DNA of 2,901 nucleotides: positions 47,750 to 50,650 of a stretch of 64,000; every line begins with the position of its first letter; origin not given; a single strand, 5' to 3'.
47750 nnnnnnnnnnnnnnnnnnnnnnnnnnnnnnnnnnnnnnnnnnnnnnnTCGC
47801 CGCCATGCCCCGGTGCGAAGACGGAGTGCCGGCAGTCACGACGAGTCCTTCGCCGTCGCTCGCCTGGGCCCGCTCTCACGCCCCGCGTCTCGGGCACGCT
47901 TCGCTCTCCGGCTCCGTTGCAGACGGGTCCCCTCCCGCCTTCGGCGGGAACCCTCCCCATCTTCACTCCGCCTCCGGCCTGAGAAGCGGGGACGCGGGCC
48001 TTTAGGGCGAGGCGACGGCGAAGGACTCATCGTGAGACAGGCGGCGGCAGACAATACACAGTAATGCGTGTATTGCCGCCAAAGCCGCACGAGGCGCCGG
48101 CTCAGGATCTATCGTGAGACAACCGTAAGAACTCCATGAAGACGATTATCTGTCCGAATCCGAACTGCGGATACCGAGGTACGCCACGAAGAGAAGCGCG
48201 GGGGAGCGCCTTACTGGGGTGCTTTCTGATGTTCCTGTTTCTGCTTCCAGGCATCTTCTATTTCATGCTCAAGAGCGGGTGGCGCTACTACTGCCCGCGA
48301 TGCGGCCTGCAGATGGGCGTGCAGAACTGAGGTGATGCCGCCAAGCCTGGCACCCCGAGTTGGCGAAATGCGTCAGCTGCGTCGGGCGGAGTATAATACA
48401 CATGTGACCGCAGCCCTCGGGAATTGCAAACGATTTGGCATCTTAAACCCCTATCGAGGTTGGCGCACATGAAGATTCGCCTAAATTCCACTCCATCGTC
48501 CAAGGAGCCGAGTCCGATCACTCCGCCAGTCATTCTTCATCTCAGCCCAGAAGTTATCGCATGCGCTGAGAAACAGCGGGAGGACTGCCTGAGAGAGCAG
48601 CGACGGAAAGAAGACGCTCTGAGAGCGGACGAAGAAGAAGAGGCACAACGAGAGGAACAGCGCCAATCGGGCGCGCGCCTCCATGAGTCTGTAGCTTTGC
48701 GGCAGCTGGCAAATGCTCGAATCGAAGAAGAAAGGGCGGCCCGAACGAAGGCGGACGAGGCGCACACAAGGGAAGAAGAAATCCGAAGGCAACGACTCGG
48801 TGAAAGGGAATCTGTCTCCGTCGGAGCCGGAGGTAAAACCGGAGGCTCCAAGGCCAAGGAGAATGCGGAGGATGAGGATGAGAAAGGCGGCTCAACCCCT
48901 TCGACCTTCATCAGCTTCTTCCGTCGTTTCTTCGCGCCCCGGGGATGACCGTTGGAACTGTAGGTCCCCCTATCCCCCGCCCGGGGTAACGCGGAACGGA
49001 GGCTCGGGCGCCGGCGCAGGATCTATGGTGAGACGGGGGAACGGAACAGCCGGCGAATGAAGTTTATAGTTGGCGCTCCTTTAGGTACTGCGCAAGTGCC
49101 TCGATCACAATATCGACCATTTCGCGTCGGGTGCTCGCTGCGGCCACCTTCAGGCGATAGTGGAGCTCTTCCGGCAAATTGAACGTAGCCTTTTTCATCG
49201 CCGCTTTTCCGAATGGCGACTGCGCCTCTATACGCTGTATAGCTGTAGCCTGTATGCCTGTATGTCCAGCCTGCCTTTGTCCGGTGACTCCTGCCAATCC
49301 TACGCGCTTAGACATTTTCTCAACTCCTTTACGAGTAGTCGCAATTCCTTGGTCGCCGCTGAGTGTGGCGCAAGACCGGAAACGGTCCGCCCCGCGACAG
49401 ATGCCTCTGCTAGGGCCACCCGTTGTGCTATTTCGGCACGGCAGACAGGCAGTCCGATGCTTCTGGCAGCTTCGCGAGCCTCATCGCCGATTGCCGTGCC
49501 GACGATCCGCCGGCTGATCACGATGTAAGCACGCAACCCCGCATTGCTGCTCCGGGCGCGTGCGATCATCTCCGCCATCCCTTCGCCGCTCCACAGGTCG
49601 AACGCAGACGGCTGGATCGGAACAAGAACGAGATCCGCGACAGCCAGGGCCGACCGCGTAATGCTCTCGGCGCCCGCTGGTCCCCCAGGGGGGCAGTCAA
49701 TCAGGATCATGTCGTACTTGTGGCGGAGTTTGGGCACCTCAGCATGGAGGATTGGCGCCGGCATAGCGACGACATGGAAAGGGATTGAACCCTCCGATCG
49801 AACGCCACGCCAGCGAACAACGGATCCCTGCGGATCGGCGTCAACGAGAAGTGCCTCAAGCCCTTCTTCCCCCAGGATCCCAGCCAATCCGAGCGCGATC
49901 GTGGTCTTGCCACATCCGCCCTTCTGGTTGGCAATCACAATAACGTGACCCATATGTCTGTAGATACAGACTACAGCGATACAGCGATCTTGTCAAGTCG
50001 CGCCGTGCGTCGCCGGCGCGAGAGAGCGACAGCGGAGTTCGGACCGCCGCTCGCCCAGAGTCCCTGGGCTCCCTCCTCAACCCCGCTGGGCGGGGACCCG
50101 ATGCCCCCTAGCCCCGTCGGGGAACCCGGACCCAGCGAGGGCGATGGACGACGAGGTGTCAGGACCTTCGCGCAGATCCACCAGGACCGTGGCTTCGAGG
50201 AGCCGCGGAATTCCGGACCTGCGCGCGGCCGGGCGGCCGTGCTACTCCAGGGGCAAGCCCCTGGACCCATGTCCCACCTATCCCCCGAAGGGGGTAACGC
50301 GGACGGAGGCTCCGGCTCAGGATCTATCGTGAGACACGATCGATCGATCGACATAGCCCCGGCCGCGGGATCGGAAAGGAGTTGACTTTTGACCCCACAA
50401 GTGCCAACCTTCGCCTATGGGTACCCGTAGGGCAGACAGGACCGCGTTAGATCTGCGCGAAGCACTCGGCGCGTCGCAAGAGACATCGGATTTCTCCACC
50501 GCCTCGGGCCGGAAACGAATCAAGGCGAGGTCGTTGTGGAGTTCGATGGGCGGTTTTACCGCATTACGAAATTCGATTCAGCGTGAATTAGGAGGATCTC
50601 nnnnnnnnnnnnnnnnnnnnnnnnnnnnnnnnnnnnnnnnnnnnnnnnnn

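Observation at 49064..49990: ParA/ParG-type partition cassette flanked by short repeat arrays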

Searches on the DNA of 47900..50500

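Call 49: search_rna_families(source=window, start=47900, end=50500, threshold=evalue, max_evalue=1)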
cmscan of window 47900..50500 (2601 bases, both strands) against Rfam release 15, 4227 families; matches with E-value up to 1: 0.
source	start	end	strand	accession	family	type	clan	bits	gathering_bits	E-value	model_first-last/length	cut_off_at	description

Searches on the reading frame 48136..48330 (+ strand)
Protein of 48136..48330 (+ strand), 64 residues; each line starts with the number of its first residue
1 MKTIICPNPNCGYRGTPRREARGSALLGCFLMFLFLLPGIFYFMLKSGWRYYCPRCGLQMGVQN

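Call 13: search_protein_families(library=pfam, proteins=[window:48136-48330:+], max_evalue=0.001)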
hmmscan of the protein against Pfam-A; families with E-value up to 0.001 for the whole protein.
window:48136-48330:+ (64 aa): 1 family
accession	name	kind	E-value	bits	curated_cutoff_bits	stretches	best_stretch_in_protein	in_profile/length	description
PF10601.15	zf-LITAF-like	-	7.4e-05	23.3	23.8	1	3-62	5-68/70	LITAF-like zinc ribbon domain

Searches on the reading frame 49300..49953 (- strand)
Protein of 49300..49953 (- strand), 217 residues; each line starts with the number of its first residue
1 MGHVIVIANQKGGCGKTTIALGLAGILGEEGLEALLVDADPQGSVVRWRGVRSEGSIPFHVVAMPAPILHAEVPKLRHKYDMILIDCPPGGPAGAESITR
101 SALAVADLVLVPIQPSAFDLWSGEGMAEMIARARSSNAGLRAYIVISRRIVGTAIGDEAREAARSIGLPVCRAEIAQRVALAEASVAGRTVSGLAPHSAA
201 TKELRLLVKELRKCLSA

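Call 3: search_protein_families(library=pfam, proteins=[window:49300-49953:-], max_evalue=0.1)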
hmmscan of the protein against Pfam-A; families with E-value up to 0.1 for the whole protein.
window:49300-49953:- (217 aa): 9 families
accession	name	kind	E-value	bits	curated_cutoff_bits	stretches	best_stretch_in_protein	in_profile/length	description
PF13614.12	AAA_31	-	2.1e-23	83.6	27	2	3-47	2-46/177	AAA domain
PF01656.29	CbiA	-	3.7e-17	62.9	25.4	1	5-190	1-124/125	CobQ/CobB/MinD/ParA nucleotide binding domain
PF09140.17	MipZ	-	9.8e-12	45.2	20.7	2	3-53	1-52/262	ATPase MipZ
PF10609.15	ParA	-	9.8e-08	32.1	27.1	1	3-44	4-45/246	NUBPL iron-transfer P-loop NTPase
PF06564.18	CBP_BcsQ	-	3.4e-06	27.2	21.3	0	69-115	105-147/234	Cellulose biosynthesis protein BcsQ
PF07015.17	VirC1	-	4e-05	23.5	24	1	4-122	3-122/231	VirC1 protein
PF02374.21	ArsA_ATPase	-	0.0004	20.1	24.3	1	6-44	4-42/305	Anion-transporting ATPase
PF00142.24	Fer4_NifH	-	0.022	14.7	25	0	10-43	7-40/271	4Fe-4S iron sulfur cluster binding proteins, NifH/frxC family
PF19664.4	DUF6167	-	0.069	13.7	27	0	138-200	11-74/96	Family of unknown function (DUF6167)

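Call 21: find_related_loci(query=window:49300-49953:-, collection=genome_contigs, flank=3000)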
Query window:49300-49953:- (217 aa) in genome_contigs; peptide patterns used: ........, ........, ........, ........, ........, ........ (x = any residue, [..] = any of these).
600 stretches matched a pattern (row limit reached: there are more); 551 encode a relative of the query (tblastn E <= 1e-3); the best 80 are kept; 80 distinct loci.
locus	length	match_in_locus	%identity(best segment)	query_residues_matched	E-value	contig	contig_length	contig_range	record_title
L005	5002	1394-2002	47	4-211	5e-61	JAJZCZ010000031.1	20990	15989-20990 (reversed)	MAG: Nitrospirae bacterium isolate JA4.bin24 NODE_2187_length_20990_cov_1.896851, whole genome shotgun sequence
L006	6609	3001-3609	46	4-211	2e-56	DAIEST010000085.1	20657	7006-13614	MAG TPA_asm: Leptospirillum sp. isolate clean1233 k141_1871318, whole genome shotgun sequence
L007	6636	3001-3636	40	4-215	3e-46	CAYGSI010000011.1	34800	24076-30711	MAG TPA_asm: uncultured Rickettsiaceae bacterium isolate ERP117304_co2_127 genome assembly, contig: NODE_1059_length_348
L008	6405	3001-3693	38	1-217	5e-42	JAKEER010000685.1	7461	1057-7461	MAG: Acidobacteria bacterium isolate PMV_1.51 PMV_1.51.k101_1154172, whole genome shotgun sequence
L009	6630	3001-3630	37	4-215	7e-39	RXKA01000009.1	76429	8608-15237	MAG: Proteobacteria bacterium isolate AWTP1-29 sample_9_scaffold_29, whole genome shotgun sequence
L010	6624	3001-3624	38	2-211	3e-38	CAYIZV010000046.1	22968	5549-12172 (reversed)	MAG TPA_asm: uncultured Neisseria sp. isolate ERP123247_co1_64 genome assembly, contig: NODE_1347_length_22968_cov_9.438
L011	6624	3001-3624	35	1-207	5e-34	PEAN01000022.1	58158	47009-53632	MAG: Magnetococcales bacterium DCbin4 scaffold69, whole genome shotgun sequence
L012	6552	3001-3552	38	3-191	3e-34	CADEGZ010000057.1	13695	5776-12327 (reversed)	MAG: uncultured proteobacterium isolate Proteobacteria sp. RBC072 genome assembly, contig: MAG072_57, whole genome shotg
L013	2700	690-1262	38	2-191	3e-34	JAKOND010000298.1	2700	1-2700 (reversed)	MAG: Burkholderiaceae bacterium isolate M21 k127_2586603_M_bin.21, whole genome shotgun sequence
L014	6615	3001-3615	36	4-207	8e-34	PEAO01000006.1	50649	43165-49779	MAG: Magnetococcales bacterium DCbin2 scaffold80, whole genome shotgun sequence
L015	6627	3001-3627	36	4-211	2e-33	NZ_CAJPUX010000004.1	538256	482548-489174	Cupriavidus plantarum strain LMG 26296 isolate LMG 26296, whole genome shotgun sequence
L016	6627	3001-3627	36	4-211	3e-33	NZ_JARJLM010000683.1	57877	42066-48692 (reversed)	Cupriavidus basilensis strain GW210010_S58 Contig_683_34.503, whole genome shotgun sequence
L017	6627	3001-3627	36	4-211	2e-33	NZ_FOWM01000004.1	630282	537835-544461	Cupriavidus sp. OV096, whole genome shotgun sequence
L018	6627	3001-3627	36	4-211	4e-32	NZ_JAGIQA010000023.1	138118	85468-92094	Cupriavidus consociatus strain LEh25 NODE_23_length_138118_cov_73.775052, whole genome shotgun sequence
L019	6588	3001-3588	34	4-211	4e-30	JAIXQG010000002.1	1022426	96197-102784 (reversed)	MAG: Alphaproteobacteria bacterium isolate C4_MAG_00017 pond_C4_MAG_00017_000000000002, whole genome shotgun sequence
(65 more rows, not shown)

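Call 43: search_solved_structures(query=window:49300-49953:-, max_evalue=0.00001)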
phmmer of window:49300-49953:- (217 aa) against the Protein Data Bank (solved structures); distinct sequences matched with E-value up to 0.00001: 18.
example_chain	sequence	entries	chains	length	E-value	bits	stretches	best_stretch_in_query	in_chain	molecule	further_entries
1wcv_1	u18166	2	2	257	5.2e-19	72.1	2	5-61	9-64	SEGREGATION PROTEIN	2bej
5u1g_D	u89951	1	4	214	2.5e-18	69.9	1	4-214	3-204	ParA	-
4dzz_A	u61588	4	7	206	2.9e-18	69.7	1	4-213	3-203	Plasmid partitioning protein ParF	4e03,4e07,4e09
2bek_A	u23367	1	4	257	8.3e-18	68.2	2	5-61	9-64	SEGREGATION PROTEIN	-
8ray_B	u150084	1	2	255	8.7e-14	55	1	2-55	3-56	ParA family protein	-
3cwq_A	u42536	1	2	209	3.6e-13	53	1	4-199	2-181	ParA family chromosome partitioning protein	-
4pfs_A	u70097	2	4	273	1.6e-11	47.6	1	2-46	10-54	Cobyrinic Acid a,c-diamide synthase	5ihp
5if9_A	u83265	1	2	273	2e-11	47.3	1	3-46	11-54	Cobyrinic Acid a,c-diamide synthase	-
6iub_A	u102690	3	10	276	2.9e-10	43.6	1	1-57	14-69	SpoOJ regulator (Soj)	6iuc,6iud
8jmj_A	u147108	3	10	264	3.3e-09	40.1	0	1-57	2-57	SpoOJ regulator (Soj)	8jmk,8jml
1g3q_A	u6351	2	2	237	8e-08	35.6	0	1-41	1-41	CELL DIVISION INHIBITOR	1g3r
7dut_A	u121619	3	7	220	1.3e-07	34.8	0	4-150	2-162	SOJ protein (Soj)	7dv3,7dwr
1ion_A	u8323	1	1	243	3.9e-07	33.3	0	3-41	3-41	PROBABLE CELL DIVISION INHIBITOR MIND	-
6non_A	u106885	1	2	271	1.1e-06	31.8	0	4-59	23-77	Cobyrinic acid ac-diamide synthase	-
6noo_A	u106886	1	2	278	1.2e-06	31.7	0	4-59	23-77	Maintenance of carboxysome positioning A protein, MCDA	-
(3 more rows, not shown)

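Call 73: search_dna_similar(query=window:49300-49953:-, collection=plasmids, mode=protein, max_evalue=1e-20, max_rows=12)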
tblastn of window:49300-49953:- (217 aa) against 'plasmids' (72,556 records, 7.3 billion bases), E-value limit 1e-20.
Records with a match: 733; places in all: 813; records where one place covers at least 80% of the query: 729.
Best place of each record, by identity: <60% 733.
By first word of the organism name: Aeromonas 77; Pseudomonas 76; Xanthomonas 71; Serratia 64; Klebsiella 62; Citrobacter 41; Enterobacter 41; Zymomonas 24; Psychrobacter 20; Burkholderia 13; and 99 more.
By predicted mobility (MOB-suite, as given by PLSDB): conjugative 297; non-mobilizable 229; mobilizable 207.
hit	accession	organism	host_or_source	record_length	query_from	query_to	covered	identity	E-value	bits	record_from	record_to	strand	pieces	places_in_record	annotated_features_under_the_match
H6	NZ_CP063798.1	Tolypothrix sp. PCC 7712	Soil sample,soil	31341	5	201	91%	44.2%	2e-37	144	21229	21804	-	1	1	parA: ParA family partition ATPase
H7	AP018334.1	Nostoc commune HK-02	-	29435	5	201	91%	44.2%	3e-37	144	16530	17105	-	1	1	cobyrinic acid a,c-diamide synthase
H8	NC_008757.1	Polaromonas naphthalenivorans CJ2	-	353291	4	200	91%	43.7%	4e-31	126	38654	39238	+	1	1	parA: ParA family partition ATPase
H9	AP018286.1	Chondrocystis sp. NIES-4102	-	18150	7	200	89%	44.3%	5e-37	143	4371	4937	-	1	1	cobyrinic acid a,c-diamide synthase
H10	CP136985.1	Pseudomonas aeruginosa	Homo sapiens,Wound/Abscess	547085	2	201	92%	42.6%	3e-31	127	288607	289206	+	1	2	parA: ParA family partition ATPase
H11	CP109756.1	Pseudomonas aeruginosa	Homo sapiens,whole organism,swab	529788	4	200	91%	43.2%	3e-31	127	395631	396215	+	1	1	AAA family ATPase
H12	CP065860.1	Salmonella enterica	animal,broken egg shells hatchery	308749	4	200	91%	43.1%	6e-22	129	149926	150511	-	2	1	hypothetical protein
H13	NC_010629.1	Nostoc punctiforme PCC 73102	-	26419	5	201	91%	43.1%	2e-36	142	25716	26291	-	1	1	parA: ParA family partition ATPase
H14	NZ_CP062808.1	Cupriavidus basilensis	Cell culture,Sediment of a freshwater ...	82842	2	200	92%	42.4%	2e-30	125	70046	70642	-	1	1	parA: ParA family partition ATPase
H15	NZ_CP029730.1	Citrobacter sp. CRE-46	-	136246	2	200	92%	42.4%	2e-30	124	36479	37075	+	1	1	parA: ParA family partition ATPase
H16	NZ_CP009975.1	Pseudomonas putida S12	soil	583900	2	200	92%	42.4%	2e-30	124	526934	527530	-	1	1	parA: ParA family partition ATPase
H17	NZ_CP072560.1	Pseudomonas sp. BYT-1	activated sludge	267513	4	200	91%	42.7%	1e-30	125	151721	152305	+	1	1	parA: ParA family partition ATPase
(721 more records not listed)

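Call 87: search_protein_families(library=ncbifam, proteins=[window:49300-49953:-], max_evalue=0.1)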
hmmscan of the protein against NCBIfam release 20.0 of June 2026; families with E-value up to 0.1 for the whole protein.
window:49300-49953:- (217 aa): 23 families
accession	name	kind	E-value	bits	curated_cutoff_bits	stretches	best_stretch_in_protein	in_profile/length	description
NF041546.1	ParA_partition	equivalog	3.3e-63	212.9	180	1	4-210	1-203/203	ParA family partition ATPase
TIGR03371.1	cellulose_yhjQ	equivalog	2e-14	53.7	157.85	2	79-207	113-237/246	cellulose biosynthesis protein BcsQ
TIGR03453.1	partition_RepA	equivalog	2e-13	49.9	348.45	2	4-54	106-156/387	plasmid partitioning protein RepA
TIGR01969.1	minD_arch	subfamily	3.3e-10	39.5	201.75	2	4-40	2-38/251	cell division ATPase MinD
TIGR01968.1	minD_bact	equivalog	2.7e-09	36.7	212.9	2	3-40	2-39/261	septum site-determining protein MinD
NF010443.0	PRK13869.1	subfamily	7.6e-09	34.8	446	1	4-56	123-175/405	plasmid-partitioning protein RepA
NF010259.0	PRK13705.1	equivalog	2e-07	30.3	725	1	3-50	107-155/388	plasmid-partitioning protein SopA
NF041283.1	PrgP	equivalog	3.1e-07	30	400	2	1-43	1-44/297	ParA superfamily DNA segregation protein PrgP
TIGR03815.1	CpaE_hom_Actino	equivalog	4.7e-07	29.3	154.45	1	2-44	111-153/340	septum site-determining protein Ssd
NF010423.0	PRK13849.1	equivalog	5.3e-06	26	313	1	4-188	3-189/231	conjugal transfer ATPase VirC1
NF041136.1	MrpORP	equivalog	1.1e-05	24.9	450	1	2-46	5-49/365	iron-sulfur cluster carrier protein MrpORP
TIGR01007.1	eps_fam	subfamily_domain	3.6e-05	23.4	108.05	1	4-46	19-61/204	polysaccharide biosynthesis tyrosine autokinase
NF053622.1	ATPseBagAMYCTU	equivalog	5.2e-05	22.8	400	1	9-44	13-48/325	ATPase BagA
TIGR00345.1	GET3_arsA_TRC40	subfamily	0.00093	18.8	135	1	11-45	5-39/299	TRC40/GET3/ArsA family transport-energizing ATPase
TIGR04291.1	arsen_driv_ArsA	equivalog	0.00093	18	650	1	5-43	322-360/565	arsenical pump-driving ATPase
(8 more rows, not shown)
